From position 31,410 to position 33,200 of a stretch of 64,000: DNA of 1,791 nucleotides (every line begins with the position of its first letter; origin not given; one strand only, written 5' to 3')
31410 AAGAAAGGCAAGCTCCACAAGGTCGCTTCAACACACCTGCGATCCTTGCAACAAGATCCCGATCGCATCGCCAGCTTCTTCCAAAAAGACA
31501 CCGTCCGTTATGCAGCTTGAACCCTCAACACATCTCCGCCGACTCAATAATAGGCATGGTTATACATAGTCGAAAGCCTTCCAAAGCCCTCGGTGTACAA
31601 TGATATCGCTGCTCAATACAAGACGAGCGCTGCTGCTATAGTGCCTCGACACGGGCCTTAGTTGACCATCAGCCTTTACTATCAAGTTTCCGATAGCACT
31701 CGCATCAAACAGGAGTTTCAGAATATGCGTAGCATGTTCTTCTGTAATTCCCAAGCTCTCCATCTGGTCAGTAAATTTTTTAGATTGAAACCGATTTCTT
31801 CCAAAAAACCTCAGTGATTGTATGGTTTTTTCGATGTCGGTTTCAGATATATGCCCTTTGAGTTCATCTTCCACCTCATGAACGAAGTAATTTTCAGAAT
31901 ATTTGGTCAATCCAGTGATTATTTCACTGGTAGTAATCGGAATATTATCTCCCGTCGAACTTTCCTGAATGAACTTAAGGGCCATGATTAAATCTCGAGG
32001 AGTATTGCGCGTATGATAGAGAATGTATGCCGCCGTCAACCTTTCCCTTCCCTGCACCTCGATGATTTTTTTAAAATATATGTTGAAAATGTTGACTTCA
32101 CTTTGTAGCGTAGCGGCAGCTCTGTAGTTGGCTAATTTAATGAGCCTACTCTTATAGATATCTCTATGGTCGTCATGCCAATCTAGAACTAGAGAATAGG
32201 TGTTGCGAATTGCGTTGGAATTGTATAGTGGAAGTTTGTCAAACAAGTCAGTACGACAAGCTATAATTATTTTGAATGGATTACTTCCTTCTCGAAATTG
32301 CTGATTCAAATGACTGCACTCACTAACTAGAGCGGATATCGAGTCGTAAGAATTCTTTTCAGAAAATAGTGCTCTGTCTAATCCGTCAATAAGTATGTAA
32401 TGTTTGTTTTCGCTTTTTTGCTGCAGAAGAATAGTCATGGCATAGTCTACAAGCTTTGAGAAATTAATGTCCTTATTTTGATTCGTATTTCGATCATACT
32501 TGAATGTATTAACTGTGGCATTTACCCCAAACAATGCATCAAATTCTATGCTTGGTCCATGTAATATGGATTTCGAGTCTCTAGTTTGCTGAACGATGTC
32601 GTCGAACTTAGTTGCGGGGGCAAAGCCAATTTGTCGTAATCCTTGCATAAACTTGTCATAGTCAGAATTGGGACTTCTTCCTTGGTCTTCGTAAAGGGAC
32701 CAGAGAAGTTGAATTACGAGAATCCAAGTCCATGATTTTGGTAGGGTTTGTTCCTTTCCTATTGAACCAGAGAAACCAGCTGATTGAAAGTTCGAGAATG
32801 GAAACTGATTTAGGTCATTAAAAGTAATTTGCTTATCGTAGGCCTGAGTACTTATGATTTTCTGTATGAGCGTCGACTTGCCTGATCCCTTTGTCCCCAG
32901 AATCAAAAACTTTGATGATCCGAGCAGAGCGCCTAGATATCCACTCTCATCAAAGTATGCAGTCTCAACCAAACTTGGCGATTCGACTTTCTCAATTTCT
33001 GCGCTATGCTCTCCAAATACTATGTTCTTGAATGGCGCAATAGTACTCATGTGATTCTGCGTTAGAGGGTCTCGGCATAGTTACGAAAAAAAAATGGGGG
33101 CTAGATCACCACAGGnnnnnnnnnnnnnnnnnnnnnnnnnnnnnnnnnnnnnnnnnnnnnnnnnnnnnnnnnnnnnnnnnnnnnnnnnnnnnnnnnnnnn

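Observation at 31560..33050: Orphan KAP/NACHT-like P-loop NTPase at about 38-40% GC inside a 65-70% GC chromosome: candidate stand-alone defence or abortive-infection gene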

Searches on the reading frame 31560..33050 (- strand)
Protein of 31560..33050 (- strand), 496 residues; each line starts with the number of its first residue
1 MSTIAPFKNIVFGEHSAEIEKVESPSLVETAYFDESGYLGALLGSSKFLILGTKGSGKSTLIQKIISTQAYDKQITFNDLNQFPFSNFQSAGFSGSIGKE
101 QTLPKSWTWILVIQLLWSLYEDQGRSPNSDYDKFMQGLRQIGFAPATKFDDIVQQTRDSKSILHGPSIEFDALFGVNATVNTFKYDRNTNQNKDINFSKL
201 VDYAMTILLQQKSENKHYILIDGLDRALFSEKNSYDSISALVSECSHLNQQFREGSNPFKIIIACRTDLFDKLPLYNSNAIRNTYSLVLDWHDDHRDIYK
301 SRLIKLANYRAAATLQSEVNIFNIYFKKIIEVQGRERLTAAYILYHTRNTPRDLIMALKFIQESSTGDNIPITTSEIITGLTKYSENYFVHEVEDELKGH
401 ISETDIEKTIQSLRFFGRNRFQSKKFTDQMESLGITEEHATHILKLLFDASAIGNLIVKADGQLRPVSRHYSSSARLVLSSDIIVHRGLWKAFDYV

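Call 3: search_protein_families(library=pfam, proteins=[window:31560-33050:-], max_evalue=1)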
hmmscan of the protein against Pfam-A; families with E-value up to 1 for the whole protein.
window:31560-33050:- (496 aa): 20 families
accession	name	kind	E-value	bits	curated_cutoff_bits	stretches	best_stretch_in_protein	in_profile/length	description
PF24883.2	NPHP3_N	-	1.4e-05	25.8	24.8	1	191-266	99-164/164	Nephrocystin 3, N-terminal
PF13173.12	AAA_14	-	0.00039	20.9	27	1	49-89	6-46/129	AAA domain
PF13555.12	AAA_29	-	0.00052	20.1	27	1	47-78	24-55/61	P-loop containing region of AAA domain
PF05729.18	NACHT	-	0.0016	18.7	26.7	1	49-85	4-38/167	NACHT domain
PF01580.24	FtsK_SpoIIIE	-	0.0067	16.3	24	1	46-71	40-65/221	FtsK/SpoIIIE family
PF13401.12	AAA_22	-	0.023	15.5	27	1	49-75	9-37/130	AAA domain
PF25199.1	nSTAND_NTPase5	-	0.023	15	34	0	48-70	44-66/145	Novel STAND NTPase 5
PF00004.35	AAA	-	0.027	15.4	21.2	0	49-69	2-22/131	ATPase family associated with various cellular activities (AAA)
PF21672.2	COMM_HN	-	0.027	15.4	23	1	374-445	26-101/103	COMMD2-7/10, HN domain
PF00005.33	ABC_tran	-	0.033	15.2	25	1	48-77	14-44/137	ABC transporter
PF01443.25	Viral_helicase1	-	0.041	14.1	21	1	49-75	2-27/228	Viral superfamily 1 RNA helicase core domain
PF01637.24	ATPase_2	-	0.051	13.8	33.2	1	49-77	24-54/225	ATPase domain predominantly from Archaea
PF01935.23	DUF87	-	0.057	13.9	23.2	1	46-68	24-46/220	Helicase HerA, central domain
PF12686.12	DUF3800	-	0.071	14.2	21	1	31-231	2-76/149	Protein of unknown function (DUF3800)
PF02492.25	cobW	-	0.086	12.8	20.7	1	49-79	4-36/180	CobW/HypB/UreG, nucleotide-binding domain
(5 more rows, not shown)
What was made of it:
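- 32370..32399 (-): Walker B, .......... (aa 218-227), of the NACHT-like hhhhDGLD type. The Pfam NPHP3_N match covers aa 191-266 (call 3).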

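Call 4: search_protein_families(library=padloc, proteins=[window:31560-33050:-], max_evalue=1)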
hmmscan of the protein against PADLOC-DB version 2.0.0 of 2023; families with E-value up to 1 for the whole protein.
window:31560-33050:- (496 aa): 2 families
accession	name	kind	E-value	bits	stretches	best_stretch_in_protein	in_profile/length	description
PDLC04140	mad8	-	0.0039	14.7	1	48-72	30-54/314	mads_8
PDLC03878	NsnB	-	0.4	8.4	0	49-82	25-59/345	-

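Call 5: search_protein_families(library=ncbifam, proteins=[window:31560-33050:-], max_evalue=1)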
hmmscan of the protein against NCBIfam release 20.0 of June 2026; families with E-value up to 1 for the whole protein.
window:31560-33050:- (496 aa): 11 families
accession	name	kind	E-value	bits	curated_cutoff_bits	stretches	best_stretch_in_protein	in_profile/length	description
NF047389.1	ATPase_Sll1717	subfamily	2.7e-77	260.8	75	1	12-493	1-454/454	P-loop ATPase, Sll1717 family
NF000355.4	ribo_prot_ABC_F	equivalog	0.0016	17.4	380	1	45-78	339-373/499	ribosomal protection-like ABC-F family protein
TIGR00839.1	aspA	equivalog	0.0062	15.5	681.2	1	234-350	150-268/468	aspartate ammonia-lyase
NF052589.1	ArlH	equivalog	0.015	15.1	215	0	46-66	21-41/229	archaellum protein ArlH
TIGR00231.1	small_GTP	domain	0.043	13.6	42.5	1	47-81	5-43/164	GTP-binding protein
TIGR04521.1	ECF_ATPase_2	equivalog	0.053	12.6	330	1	49-65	35-51/279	energy-coupling factor transporter ATPase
NF005576.0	PRK07261.1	equivalog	0.061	13.1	224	1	47-122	2-74/171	DNA topology modulation protein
NF010068.0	PRK13548.1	equivalog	0.1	11.7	261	1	49-93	35-80/261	heme ABC transporter ATP-binding protein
NF041053.1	CobW_rel_Se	equivalog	0.13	11.9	180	1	50-70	6-26/195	CobW-related selenoprotein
NF002981.0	PRK03695.1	equivalog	0.16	11.3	281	1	48-81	29-62/253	vitamin B12 ABC transporter ATP-binding protein BtuD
NF040873.1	AztA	equivalog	0.2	11.2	220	0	49-68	22-41/191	zinc ABC transporter ATP-binding protein AztA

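Call 8: find_homologous_proteins(query=window:31560-33050:-, max_evalue=0.001)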
Query window:31560-33050:- (496 aa): 161 proteins with E <= 0.001 among 8000 candidates; the best 120 are listed.
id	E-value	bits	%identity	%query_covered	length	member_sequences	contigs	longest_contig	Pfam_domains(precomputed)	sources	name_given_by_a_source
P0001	0.0e+0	1107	100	100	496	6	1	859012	PF24883.3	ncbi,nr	ncbi:MAG: hypothetical protein IPO79_05350 [Flavobacteriales bacterium]|nr:hypothetical protein [Fla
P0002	7.4e-152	525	47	99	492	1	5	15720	-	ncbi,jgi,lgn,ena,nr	ncbi:MAG: hypothetical protein M3495_11225 [Pseudomonadota bacterium]|nr:hypothetical protein [Pseud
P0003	2.3e-70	256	34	99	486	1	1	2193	-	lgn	-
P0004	5.3e-70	255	34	99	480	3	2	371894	-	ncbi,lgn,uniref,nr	ncbi:hypothetical protein GCM10007860_11200 [Chitiniphilus shinanonensis]|uniref:KAP NTPase domain-c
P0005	3.8e-69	252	33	98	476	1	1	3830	-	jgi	jgi:hypothetical protein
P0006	3.8e-69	252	34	98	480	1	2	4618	-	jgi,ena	jgi:hypothetical protein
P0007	7.4e-69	251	33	98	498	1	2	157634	-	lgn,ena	-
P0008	6.3e-68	248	33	98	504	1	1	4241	-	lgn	-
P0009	9.2e-68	247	33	98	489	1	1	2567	-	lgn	-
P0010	2.4e-67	246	34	100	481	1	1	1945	-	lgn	-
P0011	3.7e-67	245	32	98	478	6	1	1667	-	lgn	-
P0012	4.4e-67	245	33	97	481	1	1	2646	-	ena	-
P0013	9.1e-67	244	32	100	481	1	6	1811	-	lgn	-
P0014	9.2e-67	244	33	100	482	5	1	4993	PF24883.3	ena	-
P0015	2.1e-66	243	32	100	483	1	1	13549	-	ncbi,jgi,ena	jgi:hypothetical protein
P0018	7.6e-66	241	33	98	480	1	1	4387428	-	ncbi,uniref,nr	ncbi:P-loop ATPase, Sll1717 family [Halotalea alkalilenta]|uniref:P-loop ATPase, Sll1717 family n=1 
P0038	9.3e-63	231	35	98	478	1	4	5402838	-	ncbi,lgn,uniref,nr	ncbi:hypothetical protein KU6B_47420 [Mameliella alba]|uniref:P-loop ATPase, Sll1717 family n=1 Tax=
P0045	2.8e-62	229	33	99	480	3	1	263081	-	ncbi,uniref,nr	ncbi:hypothetical protein [Pseudomonas sp. WS 5011]|uniref:P-loop ATPase, Sll1717 family n=1 Tax=Pse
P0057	4.5e-61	225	31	99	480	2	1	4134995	-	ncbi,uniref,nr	ncbi:P-loop ATPase, Sll1717 family [Acidiphilium acidophilum]|uniref:P-loop ATPase, Sll1717 family n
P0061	9.9e-61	224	33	98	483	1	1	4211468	-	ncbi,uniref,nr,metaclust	ncbi:hypothetical protein MSMTP_2676 [Methanosarcina sp. MTP4]|uniref:P-loop ATPase, Sll1717 family 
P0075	8.1e-60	221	31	99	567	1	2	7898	PF00313.29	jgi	jgi:cold shock CspA family protein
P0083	4.4e-59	219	30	100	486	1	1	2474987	-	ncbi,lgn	-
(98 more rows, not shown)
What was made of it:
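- Closest known: NCBIfam NF047389, 'P-loop ATPase, Sll1717 family'. Different: The window protein is a divergent member: its nearest relative is 47% identical and the rest are about 30-34% (call 8).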

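Call 10: find_encoding_contigs(protein=P0002, flank=10000, max_places=3)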
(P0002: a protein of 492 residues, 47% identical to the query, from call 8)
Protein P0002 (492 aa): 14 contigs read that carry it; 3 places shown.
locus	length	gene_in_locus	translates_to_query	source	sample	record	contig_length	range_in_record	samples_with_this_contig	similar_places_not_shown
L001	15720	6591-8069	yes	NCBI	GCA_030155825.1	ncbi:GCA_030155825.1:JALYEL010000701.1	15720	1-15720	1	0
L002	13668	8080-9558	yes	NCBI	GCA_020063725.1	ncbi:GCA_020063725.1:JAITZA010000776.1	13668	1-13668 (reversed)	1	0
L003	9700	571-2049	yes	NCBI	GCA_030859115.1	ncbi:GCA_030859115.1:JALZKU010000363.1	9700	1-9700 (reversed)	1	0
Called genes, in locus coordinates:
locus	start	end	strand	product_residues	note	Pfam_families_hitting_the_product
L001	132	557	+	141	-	-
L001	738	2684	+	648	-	PF02538:Hydantoinase_B, PF00462:Glutaredoxin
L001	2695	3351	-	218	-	PF09865:DUF2092 (faint), PF03548:LolA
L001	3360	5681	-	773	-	PF13491:FtsK_4TM, PF17854:FtsK_alpha, PF01580:FtsK_SpoIIIE, PF09397:FtsK_gamma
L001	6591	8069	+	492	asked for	-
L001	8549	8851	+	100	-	-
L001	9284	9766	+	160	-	-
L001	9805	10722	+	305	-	-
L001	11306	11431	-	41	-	-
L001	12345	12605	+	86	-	-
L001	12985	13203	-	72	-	-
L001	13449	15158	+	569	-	PF13415:Beta-prop_FBX42 (faint), PF13964:Beta-prop_Calicin (faint), PF24681:Kelch_KLHDC2_KLHL20_DRC7 (faint), PF07250:Glyoxal_oxid_N (weak), PF01344:Kelch_1 (faint), PF07250:Glyoxal_oxid_N, PF09118:GO-like_E_set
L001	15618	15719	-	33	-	?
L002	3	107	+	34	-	?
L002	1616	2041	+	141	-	-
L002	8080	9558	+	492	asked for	-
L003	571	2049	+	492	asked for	-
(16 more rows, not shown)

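Call 11: find_encoding_contigs(protein=P0018, flank=10000, max_places=2)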
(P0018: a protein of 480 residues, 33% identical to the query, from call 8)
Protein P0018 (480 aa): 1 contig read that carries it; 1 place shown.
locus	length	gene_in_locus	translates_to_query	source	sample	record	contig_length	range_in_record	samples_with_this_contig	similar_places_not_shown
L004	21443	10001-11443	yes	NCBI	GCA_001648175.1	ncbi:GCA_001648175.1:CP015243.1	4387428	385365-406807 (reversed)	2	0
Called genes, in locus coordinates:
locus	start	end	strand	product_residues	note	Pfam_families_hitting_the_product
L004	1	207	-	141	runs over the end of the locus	PF13442:Cytochrome_CBB3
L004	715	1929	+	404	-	PF13356:Arm-DNA-bind_3, PF22022:Phage_int_M, PF00589:Phage_integrase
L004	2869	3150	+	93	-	PF05930:Phage_AlpA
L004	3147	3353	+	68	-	-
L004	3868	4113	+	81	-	-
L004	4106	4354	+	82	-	-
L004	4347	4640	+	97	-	-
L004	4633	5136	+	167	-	-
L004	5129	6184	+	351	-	PF13362:Toprim_3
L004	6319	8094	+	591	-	PF06048:DUF927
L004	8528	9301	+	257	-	-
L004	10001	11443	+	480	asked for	-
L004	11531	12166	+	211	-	-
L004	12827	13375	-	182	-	PF13577:SnoaL_4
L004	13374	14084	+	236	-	PF00440:TetR_N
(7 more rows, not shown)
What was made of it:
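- One is cargo of an integrase/AlpA/Toprim/DUF927 element in Halotalea (call 11).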

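Call 15: find_related_loci(query=A1, collection=genome_contigs, flank=10000)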
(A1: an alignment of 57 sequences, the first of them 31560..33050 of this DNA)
Query A1 (496 aa) in genome_contigs; peptide patterns used: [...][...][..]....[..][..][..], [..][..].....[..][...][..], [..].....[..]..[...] (x = any residue, [..] = any of these).
180 stretches matched a pattern; 82 encode a relative of the query (tblastn E <= 1e-3); the best 80 are kept; 79 distinct loci.
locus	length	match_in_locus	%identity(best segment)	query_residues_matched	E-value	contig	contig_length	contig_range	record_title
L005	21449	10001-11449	34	1-496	2e-77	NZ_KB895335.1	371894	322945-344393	Chitiniphilus shinanonensis DSM 23277 C556DRAFT_scaffold00002.2, whole genome shotgun sequence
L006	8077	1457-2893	33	7-494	7e-76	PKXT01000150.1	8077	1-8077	MAG: Acidobacteria bacterium isolate palsa_278 73.20120500_P24.19_contig_2816, whole genome shotgun sequence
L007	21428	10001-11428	32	7-492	3e-73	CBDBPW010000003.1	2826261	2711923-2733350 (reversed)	MAG: Paracoccaceae bacterium isolate 54bceaf8-0355-482a-8c1c-721e8d2b0488 genome assembly, contig: contig_3, whole genom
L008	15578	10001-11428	32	7-492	4e-73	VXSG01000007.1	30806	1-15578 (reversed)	MAG: Boseongicola sp. SB0665_bin_10 NODE_790_length_30806_cov_12.939774, whole genome shotgun sequence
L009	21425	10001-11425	32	7-494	4e-72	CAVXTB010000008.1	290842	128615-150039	MAG: uncultured Actinomycetes bacterium isolate MFD04944.bin.2.197 genome assembly, contig: contig_32202, whole genome s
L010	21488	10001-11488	32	2-494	2e-70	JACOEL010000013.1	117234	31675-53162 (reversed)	MAG: Nitrospira sp. isolate S2bin.17 NODE_150_length_117234_cov_46.428387, whole genome shotgun sequence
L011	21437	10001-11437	31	3-494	2e-69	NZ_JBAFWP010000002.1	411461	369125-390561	Xanthobacter sp. VTT E-85238 strain VTT-E-85238 Contig002, whole genome shotgun sequence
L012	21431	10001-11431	32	7-496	9e-69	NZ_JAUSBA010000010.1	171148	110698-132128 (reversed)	MAG: Cypionkella sp. isolate E6_metabat.bin.35 E6_k141_149262, whole genome shotgun sequence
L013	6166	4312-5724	30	7-494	5e-68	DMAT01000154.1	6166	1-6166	MAG TPA_asm: Syntrophus sp. (in: bacteria) isolate UBA8958 contig_67181, whole genome shotgun sequence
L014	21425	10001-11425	30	5-494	2e-67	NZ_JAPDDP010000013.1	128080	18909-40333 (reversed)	Solirubrobacter phytolaccae strain KCTC 29190 Scaffold13_1, whole genome shotgun sequence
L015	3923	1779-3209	31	5-496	9e-67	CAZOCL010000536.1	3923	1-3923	MAG TPA_asm: uncultured Klebsiella sp. isolate SRP193066_co2_110 genome assembly, contig: NODE_12751_length_3923_cov_10.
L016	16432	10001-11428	30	7-496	1e-66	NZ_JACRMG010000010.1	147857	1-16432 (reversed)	MAG: Bradyrhizobium sp. isolate NC_groundwater_1901_Pr3_S2p5_64_30 SR2-18-S2p5_coassembly_scaffold_32758, whole genome s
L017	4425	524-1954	31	5-496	3e-66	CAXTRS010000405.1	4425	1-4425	MAG TPA_asm: uncultured Chthoniobacterales bacterium isolate public_SRR14721930_metawrap_bin.1 genome assembly, contig:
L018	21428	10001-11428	31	7-494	2e-65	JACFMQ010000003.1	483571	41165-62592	MAG: Rhodocyclaceae bacterium isolate BROCD002 NODE_9_length_483571_cov_375.665864, whole genome shotgun sequence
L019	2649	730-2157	30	3-493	7e-66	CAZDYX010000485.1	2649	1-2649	MAG TPA_asm: uncultured Desulfobulbia bacterium isolate binchicken_co266_215 genome assembly, contig: NODE_105366_length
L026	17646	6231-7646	31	7-494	4e-63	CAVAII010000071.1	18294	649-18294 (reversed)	Erysipelotrichaceae bacterium isolate H07605-L1_cleanbin_000006 genome assembly, contig: Spades_H07605-L1_contig_1030, w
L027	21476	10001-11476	30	4-494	3e-63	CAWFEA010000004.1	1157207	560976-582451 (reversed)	MAG: uncultured Acidobacteriota bacterium isolate MFD05580.bin.2.70 genome assembly, contig: contig_12474, whole genome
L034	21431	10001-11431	33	7-496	5e-61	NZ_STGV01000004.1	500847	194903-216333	Peteryoungia ipomoeae strain shin9-1 4, whole genome shotgun sequence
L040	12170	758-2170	29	7-494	8e-60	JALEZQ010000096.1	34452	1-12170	MAG: Bacteroidales bacterium isolate SUG481 k141_390975, whole genome shotgun sequence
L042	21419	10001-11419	29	7-494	8e-59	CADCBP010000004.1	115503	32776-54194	MAG: uncultured Bacteroidales bacterium isolate RUG14494 genome assembly, contig: RUG14494_asm_4, whole genome shotgun s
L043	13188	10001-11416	31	6-493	6e-58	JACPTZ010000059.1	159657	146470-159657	MAG: Planctomycetota bacterium isolate NC_groundwater_745_Ag_S-0.65um_67_9 S37_SO-6_scaffold_27413, whole genome shotgun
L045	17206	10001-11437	30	2-494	1e-57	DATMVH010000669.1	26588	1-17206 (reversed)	MAG TPA_asm: Solirubrobacteraceae bacterium isolate SMAG_U13063 k141_682508, whole genome shotgun sequence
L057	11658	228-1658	30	7-496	1e-61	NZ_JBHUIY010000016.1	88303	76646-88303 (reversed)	Phaeospirillum tilakii strain KCTC 15012 spades_K_17_127_16, whole genome shotgun sequence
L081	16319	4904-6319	25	7-493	1e-23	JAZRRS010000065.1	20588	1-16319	MAG: Faecousia sp. isolate T1900045352_YK20190042.MAGScoT_cleanbin_000079 SGB_6764_k141_48622, whole genome shotgun sequ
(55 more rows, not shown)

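Call 17: search_solved_structures(query=A1, max_evalue=1, show_alignments=2)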
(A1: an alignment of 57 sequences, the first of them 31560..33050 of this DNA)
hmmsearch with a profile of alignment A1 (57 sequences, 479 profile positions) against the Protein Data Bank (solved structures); distinct sequences matched with E-value up to 1: 11.
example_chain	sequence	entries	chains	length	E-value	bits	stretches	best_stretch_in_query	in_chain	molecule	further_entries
9uan_B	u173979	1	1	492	0.042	15.6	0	38-88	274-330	miniGq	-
7xw9_A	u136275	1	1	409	0.09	14.5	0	38-87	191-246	Guanine nucleotide-binding protein G(q) subunit alpha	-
8w89_A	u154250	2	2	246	0.11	14.2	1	38-91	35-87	Guanine nucleotide-binding protein G(s) subunit alpha isoforms short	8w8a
7jvq_A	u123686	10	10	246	0.21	13.3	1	41-91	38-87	Engineered mini-Gi protein alpha sub-unit | Engineered human Gs alpha subunit | Chimeric miniGs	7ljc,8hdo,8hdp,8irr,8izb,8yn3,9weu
9vz2_A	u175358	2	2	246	0.22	13.2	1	38-90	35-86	Engineered miniG(s) subunit alpha isoforms short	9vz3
4yms_J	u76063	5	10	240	0.26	13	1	35-82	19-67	ABC-type polar amino acid transport system, ATPase component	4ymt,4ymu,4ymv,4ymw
7ahd_C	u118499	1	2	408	0.29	12.8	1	38-88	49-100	ABC-type proline/glycine betaine transport system ATPase component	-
7ahc_D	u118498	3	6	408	0.29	12.8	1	38-88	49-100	ABC-type proline/glycine betaine transport system ATPase component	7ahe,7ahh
7sr8_A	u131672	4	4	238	0.31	12.7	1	38-89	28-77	a modified Guanine nucleotide-binding protein G(q) subunit alpha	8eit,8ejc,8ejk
4zpx_A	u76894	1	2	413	0.42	12.3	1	7-67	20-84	ATP-dependent protease Lon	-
6c2u_A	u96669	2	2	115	0.43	12.3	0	32-72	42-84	phosphate-loop protein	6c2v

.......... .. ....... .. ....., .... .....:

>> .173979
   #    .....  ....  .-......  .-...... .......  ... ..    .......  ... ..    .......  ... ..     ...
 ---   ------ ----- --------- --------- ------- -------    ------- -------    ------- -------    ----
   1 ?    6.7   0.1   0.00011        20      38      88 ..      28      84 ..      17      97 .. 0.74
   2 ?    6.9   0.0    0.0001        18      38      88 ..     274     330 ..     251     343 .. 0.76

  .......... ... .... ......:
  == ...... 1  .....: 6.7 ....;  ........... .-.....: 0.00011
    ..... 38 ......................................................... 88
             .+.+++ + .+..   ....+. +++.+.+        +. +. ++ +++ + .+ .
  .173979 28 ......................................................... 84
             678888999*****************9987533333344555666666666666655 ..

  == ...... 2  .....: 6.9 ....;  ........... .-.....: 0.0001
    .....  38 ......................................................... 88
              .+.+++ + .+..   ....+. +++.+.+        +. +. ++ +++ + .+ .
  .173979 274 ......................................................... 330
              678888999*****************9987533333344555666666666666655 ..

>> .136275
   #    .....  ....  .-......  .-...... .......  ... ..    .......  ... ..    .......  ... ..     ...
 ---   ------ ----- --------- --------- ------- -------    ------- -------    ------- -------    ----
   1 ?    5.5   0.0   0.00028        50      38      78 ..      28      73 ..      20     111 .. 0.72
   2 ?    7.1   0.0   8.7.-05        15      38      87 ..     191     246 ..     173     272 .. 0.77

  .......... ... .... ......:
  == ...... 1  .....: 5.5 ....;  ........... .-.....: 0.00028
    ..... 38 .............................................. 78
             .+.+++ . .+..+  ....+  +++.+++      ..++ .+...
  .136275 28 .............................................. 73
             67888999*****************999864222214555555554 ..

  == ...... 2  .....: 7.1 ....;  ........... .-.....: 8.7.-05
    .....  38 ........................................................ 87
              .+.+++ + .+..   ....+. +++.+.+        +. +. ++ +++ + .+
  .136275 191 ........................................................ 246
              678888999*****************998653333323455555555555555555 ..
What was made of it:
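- Tried and rejected: A profile search of PDB sequences found only generic P-loop matches with E > 0.04 (call 17).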
